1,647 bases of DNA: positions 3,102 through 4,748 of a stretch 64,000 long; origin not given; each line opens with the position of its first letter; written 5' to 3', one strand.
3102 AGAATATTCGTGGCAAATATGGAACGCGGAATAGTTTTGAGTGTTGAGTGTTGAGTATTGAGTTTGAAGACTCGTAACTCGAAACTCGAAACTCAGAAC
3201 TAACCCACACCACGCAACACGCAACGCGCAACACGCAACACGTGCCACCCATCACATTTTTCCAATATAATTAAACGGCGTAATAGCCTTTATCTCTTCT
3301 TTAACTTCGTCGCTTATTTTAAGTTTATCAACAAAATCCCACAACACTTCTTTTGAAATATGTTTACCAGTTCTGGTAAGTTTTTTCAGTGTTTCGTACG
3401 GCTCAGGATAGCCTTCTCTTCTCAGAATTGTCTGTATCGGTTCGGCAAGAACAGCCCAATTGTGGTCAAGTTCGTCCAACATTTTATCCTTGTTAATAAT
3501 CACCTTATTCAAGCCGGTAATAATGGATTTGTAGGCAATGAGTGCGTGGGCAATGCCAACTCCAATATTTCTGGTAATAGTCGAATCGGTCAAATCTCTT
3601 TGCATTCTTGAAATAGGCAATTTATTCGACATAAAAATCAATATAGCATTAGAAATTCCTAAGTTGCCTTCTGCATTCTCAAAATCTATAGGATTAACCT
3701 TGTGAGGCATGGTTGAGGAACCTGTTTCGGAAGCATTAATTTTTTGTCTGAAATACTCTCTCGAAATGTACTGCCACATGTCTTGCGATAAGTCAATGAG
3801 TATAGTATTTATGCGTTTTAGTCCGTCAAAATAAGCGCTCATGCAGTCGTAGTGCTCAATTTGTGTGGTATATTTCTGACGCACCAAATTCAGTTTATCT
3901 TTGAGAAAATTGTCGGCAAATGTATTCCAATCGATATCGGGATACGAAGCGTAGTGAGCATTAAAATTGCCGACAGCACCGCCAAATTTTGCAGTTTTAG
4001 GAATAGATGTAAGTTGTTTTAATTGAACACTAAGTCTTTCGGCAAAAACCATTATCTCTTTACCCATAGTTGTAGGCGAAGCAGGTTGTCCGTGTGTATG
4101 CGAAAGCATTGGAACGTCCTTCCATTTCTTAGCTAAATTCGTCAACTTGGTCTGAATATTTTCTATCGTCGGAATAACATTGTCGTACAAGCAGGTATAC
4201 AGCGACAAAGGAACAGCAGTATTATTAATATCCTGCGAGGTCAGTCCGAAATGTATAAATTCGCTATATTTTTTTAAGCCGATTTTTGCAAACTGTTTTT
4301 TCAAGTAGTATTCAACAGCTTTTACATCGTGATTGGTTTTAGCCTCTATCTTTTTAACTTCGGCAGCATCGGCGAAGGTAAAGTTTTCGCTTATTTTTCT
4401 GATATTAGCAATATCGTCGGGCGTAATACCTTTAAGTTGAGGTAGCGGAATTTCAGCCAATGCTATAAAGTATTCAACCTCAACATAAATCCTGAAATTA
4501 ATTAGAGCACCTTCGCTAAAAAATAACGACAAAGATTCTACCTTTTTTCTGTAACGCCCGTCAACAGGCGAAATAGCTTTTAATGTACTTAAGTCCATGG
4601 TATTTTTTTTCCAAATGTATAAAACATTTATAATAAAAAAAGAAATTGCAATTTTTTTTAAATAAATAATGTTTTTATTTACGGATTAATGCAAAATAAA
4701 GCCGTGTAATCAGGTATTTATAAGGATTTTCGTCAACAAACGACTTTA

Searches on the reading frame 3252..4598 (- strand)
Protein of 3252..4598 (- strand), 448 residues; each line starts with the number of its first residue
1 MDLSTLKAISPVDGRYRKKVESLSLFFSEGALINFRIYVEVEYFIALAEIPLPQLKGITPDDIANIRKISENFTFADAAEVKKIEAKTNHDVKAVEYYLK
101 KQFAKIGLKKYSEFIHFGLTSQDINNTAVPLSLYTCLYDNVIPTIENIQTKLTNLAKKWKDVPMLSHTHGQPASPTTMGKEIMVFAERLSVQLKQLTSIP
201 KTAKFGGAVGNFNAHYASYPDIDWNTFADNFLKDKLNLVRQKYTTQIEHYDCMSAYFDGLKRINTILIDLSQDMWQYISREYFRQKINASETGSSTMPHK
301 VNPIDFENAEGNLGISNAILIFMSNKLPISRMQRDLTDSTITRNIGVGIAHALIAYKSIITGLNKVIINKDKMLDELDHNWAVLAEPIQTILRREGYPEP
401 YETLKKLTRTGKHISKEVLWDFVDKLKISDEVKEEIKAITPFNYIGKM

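Call 41: find_encoding_contigs(protein=window:3252-4598:-, flank=8000, max_places=6)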
Protein window:3252-4598:- (448 aa): 1 contig read that carries it; 1 place shown.
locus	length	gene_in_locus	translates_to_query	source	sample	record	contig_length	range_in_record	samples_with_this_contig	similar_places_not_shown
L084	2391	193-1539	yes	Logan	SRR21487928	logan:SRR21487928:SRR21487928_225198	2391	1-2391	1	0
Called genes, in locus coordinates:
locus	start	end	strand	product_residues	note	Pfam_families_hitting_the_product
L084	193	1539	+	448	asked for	PF00206:Lyase_1, PF08328:ASL_C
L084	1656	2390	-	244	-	?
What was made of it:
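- Tried and rejected: An exact-match look-up of PurB returned only a 2.4-kb contig (call 41).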

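Call 71: find_related_loci(query=window:3252-4598:-, collection=metagenome_contigs, flank=9000)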
Query window:3252-4598:- (448 aa) in metagenome_contigs; peptide patterns used: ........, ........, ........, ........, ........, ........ (x = any residue, [..] = any of these).
600 stretches matched a pattern (row limit reached: there are more); 596 encode a relative of the query (tblastn E <= 1e-3); the best 80 are kept; 80 distinct loci.
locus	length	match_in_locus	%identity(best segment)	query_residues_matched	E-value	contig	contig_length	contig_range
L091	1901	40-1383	63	1-448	0e+0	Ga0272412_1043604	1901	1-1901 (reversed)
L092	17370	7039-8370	62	3-446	0e+0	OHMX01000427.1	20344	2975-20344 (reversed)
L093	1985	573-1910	61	1-446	0e+0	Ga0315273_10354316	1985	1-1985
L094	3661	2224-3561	59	1-446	0e+0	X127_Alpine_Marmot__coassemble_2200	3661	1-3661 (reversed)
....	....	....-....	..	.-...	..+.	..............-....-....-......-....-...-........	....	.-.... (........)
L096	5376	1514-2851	59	1-446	0e+0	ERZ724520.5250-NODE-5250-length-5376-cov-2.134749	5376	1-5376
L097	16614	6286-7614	61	4-446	0e+0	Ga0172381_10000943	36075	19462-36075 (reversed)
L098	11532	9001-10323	59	6-446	0e+0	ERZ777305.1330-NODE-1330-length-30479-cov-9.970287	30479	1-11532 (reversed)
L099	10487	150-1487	59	1-446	0e+0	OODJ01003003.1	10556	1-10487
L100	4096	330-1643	62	8-446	0e+0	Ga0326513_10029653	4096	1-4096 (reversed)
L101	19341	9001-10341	60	1-447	0e+0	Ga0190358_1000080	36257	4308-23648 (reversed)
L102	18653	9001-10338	59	1-446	0e+0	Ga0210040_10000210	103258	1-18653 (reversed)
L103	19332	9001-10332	60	3-447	0e+0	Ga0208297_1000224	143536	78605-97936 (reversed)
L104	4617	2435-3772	59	1-446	0e+0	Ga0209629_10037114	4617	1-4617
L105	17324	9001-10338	60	1-446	0e+0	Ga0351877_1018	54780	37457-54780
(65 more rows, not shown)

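Call 78: search_protein_families(library=ncbifam, proteins=[window:3252-4595:-], max_evalue=0.001)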
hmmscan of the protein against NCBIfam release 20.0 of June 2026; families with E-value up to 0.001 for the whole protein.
window:3252-4595:- (447 aa): 15 families
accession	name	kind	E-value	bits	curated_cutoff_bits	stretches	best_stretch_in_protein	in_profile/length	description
NF006764.0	PRK09285.1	equivalog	1.6e-192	639.9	446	1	2-446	3-447/456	adenylosuccinate lyase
TIGR00928.1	purB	equivalog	1.2e-119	400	326.2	1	11-446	1-427/436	adenylosuccinate lyase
TIGR02426.1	protocat_pcaB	equivalog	2.4e-25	89.2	355.75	1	56-305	39-278/338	3-carboxy-cis,cis-muconate cycloisomerase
NF004631.0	PRK05975.1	equivalog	8.5e-19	67.7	371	1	56-306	48-286/352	3-carboxy-cis,cis-muconate cycloisomerase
NF006500.1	PRK08937.2-4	subfamily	1.7e-18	66.7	626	1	56-308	47-292/448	adenylosuccinate lyase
NF052536.2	CoM_syn_XcbD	exception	2e-18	66.4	600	1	55-302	46-286/443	3-sulfopropionylcysteine synthase XcbD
NF006554.0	PRK09053.1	equivalog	4.1e-17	62.1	595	1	82-303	73-289/453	3-carboxy-cis,cis-muconate cycloisomerase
TIGR00979.1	fumC_II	equivalog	6.7e-12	44.9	664.75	1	119-307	136-329/458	class II fumarate hydratase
NF008909.0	PRK12273.1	subfamily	5.6e-09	35.4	510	1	121-307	144-334/474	aspartate ammonia-lyase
TIGR00838.1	argH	equivalog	8.9e-09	34.9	279.5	1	81-397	71-378/455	argininosuccinate lyase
NF052556.1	NtrsucLyaStm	equivalog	3.2e-08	32.9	650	1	108-223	106-222/466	nitrosuccinate lyase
NF009089.0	PRK12425.1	equivalog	1.1e-07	31.1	840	1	118-306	136-329/464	class II fumarate hydratase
TIGR00839.1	aspA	equivalog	2e-06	27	681.2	1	120-303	138-325/468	aspartate ammonia-lyase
NF005218.0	PRK06705.1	equivalog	0.00011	21.2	883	1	112-196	108-191/502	argininosuccinate lyase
NF008964.0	PRK12308.1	equivalog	0.00039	18.9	657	0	137-313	125-297/624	argininosuccinate lyase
